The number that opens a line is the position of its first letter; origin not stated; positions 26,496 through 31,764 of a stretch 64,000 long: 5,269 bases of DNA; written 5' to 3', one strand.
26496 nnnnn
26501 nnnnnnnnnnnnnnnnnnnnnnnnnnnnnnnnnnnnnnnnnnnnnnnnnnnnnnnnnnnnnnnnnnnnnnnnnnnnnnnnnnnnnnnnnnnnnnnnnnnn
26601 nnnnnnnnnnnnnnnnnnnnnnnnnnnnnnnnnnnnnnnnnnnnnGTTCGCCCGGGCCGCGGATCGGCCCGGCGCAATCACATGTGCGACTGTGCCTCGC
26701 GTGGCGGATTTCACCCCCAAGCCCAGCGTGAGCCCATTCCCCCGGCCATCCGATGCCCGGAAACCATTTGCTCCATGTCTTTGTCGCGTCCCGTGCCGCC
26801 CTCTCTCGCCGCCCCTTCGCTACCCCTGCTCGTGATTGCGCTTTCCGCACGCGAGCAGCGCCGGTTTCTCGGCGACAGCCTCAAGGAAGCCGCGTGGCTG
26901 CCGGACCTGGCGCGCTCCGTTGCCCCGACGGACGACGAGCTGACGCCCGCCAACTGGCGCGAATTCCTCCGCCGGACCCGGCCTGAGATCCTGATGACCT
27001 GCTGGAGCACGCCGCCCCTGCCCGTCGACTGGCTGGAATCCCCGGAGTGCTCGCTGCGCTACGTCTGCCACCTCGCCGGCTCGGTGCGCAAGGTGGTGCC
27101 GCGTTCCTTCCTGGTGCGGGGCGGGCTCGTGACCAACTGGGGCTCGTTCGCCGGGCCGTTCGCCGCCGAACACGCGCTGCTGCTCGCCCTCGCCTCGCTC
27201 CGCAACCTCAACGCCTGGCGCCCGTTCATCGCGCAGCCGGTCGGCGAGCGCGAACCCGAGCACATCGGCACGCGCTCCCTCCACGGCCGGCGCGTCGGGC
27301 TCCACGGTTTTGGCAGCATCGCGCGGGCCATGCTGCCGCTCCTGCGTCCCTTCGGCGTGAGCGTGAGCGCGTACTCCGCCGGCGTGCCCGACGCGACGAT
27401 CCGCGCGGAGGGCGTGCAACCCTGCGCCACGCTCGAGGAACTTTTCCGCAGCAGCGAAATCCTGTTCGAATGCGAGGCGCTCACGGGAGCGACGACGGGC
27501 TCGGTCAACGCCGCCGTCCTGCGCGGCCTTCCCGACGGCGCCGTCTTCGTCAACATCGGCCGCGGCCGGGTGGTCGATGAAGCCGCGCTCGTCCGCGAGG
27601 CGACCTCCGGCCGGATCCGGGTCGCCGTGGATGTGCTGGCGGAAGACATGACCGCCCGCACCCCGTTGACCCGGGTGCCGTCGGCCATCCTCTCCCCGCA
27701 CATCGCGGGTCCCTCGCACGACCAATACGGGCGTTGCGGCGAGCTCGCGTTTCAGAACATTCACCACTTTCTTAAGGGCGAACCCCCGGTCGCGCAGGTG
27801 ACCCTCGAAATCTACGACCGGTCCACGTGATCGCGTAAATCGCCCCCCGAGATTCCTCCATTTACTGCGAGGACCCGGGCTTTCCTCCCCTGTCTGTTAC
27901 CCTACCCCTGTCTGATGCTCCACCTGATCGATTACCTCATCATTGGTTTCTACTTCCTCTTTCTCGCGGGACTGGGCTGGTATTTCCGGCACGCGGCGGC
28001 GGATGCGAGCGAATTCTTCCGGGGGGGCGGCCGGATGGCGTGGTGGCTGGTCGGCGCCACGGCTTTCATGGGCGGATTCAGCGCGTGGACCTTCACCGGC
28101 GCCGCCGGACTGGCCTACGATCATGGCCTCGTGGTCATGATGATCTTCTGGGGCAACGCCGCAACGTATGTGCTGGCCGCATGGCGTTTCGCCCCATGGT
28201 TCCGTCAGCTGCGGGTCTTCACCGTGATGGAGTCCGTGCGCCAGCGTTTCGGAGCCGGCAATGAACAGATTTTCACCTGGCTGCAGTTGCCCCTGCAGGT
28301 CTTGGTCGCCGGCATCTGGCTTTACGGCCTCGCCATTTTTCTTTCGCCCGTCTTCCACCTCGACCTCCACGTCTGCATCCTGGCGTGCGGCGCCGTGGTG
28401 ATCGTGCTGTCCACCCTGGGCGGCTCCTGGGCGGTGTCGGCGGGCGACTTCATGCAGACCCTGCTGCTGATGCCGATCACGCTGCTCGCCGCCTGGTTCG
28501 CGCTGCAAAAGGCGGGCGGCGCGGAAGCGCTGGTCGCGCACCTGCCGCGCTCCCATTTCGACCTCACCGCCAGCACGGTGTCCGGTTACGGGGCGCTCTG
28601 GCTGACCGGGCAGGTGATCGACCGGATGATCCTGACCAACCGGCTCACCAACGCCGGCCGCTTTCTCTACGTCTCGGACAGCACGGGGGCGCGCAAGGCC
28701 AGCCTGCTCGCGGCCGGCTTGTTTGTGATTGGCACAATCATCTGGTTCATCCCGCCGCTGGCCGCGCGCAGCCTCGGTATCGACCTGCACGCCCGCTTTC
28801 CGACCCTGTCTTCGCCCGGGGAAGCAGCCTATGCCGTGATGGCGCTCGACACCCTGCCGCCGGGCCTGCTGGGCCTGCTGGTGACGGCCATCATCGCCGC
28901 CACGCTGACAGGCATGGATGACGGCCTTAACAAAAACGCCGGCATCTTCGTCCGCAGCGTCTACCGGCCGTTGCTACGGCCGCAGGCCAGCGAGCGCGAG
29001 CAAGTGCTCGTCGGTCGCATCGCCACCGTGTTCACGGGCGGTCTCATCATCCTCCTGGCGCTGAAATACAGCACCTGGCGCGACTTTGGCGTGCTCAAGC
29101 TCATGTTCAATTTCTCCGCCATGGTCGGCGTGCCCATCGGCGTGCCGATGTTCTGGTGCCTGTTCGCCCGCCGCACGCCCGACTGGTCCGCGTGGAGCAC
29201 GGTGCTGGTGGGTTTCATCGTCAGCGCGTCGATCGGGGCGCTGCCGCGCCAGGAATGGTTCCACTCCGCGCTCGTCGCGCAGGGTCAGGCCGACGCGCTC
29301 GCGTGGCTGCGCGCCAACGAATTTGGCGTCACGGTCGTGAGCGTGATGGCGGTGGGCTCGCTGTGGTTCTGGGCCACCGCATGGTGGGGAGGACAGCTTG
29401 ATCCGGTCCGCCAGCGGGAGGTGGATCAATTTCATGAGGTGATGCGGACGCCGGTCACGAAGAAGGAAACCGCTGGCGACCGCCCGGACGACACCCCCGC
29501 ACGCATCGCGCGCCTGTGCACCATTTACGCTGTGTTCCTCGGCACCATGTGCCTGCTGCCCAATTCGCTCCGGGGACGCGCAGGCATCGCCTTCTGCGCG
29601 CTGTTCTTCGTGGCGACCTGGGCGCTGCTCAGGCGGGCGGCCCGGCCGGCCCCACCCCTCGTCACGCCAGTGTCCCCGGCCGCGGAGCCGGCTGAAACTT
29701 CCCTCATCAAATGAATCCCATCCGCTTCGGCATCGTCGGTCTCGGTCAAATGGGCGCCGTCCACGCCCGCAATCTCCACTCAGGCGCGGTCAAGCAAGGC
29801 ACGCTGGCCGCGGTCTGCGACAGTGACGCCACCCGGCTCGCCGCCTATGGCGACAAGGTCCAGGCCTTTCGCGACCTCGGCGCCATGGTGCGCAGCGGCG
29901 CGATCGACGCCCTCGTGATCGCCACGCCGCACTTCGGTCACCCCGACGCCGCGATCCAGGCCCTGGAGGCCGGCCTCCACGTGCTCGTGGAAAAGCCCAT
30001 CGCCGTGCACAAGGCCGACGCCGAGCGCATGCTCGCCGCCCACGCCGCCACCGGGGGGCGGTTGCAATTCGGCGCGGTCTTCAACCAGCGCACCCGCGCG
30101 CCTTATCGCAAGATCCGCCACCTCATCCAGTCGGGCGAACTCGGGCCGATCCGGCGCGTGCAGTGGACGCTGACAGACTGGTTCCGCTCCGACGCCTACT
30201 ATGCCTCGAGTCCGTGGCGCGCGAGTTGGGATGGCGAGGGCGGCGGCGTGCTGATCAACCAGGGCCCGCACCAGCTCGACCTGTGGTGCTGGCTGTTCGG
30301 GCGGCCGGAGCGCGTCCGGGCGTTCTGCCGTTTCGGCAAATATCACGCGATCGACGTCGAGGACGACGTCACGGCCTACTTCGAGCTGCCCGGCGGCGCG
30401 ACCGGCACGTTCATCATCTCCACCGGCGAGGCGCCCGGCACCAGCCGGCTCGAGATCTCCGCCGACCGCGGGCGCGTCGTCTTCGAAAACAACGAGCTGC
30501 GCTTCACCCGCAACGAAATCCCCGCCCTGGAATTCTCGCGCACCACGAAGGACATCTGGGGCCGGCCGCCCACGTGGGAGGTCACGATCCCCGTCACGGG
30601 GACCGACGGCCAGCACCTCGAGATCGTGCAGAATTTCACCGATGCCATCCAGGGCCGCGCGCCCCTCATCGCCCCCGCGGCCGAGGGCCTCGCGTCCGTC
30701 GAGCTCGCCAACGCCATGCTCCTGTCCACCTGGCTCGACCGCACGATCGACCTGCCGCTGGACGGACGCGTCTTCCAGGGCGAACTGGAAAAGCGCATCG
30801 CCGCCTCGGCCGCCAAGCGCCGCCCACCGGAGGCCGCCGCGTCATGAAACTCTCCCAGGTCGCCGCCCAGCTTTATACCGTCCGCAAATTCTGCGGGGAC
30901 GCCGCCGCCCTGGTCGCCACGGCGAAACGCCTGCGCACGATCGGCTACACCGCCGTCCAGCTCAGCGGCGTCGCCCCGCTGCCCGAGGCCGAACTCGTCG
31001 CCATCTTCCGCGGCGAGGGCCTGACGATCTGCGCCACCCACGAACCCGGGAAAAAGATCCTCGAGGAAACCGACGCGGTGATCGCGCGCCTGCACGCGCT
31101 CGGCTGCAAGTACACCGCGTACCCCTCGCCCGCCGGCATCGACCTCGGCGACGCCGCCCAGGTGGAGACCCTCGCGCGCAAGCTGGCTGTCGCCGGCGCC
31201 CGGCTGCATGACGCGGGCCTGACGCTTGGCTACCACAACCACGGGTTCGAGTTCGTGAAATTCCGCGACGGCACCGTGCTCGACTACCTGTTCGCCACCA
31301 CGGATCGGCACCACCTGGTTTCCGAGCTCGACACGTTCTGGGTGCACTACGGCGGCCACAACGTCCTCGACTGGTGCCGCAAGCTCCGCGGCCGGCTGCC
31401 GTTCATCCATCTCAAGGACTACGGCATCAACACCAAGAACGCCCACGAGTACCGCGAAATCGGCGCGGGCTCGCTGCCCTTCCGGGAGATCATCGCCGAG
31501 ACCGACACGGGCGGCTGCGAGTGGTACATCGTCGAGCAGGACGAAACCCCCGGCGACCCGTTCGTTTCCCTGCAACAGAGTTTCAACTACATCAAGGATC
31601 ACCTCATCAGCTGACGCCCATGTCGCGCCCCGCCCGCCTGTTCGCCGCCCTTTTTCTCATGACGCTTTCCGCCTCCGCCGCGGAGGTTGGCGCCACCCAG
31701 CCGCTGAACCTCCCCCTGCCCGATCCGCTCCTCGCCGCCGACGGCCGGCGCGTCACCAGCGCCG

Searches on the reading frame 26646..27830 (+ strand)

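Call 13: search_protein_families(library=pfam, proteins=[window:26646-27830:+], max_evalue=0.001)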
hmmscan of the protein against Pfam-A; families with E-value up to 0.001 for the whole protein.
window:26646-27830:+ (394 aa): 1 family
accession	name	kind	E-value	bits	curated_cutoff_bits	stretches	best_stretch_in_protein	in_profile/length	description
PF02826.25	2-Hacid_dh_C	-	5.5e-33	114.3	25.1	1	180-354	3-178/178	D-isomer specific 2-hydroxyacid dehydrogenase, NAD binding domain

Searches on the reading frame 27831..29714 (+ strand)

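Call 13: search_protein_families(library=pfam, proteins=[window:27831-29714:+], max_evalue=0.001)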
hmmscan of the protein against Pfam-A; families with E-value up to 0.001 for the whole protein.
window:27831-29714:+ (627 aa): 1 family
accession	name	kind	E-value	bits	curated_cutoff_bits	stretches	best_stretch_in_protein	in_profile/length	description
PF00474.23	SSF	-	5.6e-36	124.7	22.8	1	62-461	1-406/406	Sodium:solute symporter family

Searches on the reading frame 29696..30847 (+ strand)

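Call 13: search_protein_families(library=pfam, proteins=[window:29696-30847:+], max_evalue=0.001)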
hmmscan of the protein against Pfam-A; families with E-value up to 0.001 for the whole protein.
window:29696-30847:+ (383 aa): 4 families
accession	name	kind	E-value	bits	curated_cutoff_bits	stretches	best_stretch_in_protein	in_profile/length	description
PF22725.1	GFO_IDH_MocA_C3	-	3.9e-30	104.8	27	1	137-261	1-123/124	GFO/IDH/MocA C-terminal domain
PF01408.29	GFO_IDH_MocA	-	1.1e-23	84.6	24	1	9-125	1-118/120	Oxidoreductase family, NAD-binding Rossmann fold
PF02894.22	GFO_IDH_MocA_C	-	9.1e-20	71.8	22.9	1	142-345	2-210/218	Oxidoreductase family, C-terminal alpha/beta domain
PF03447.22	NAD_binding_3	-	0.00021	22.4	24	1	15-122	1-112/116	Homoserine dehydrogenase, NAD binding domain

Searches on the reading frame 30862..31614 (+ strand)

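Call 69: search_protein_families(library=pfam, proteins=[window:30862-31614:+], max_evalue=0.001)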
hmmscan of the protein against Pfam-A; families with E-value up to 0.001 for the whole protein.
window:30862-31614:+ (250 aa): 1 family
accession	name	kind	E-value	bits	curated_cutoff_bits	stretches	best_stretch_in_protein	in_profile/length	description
PF01261.30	AP_endonuc_2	-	2.5e-12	47.5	31.1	1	23-232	3-234/249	Xylose isomerase-like TIM barrel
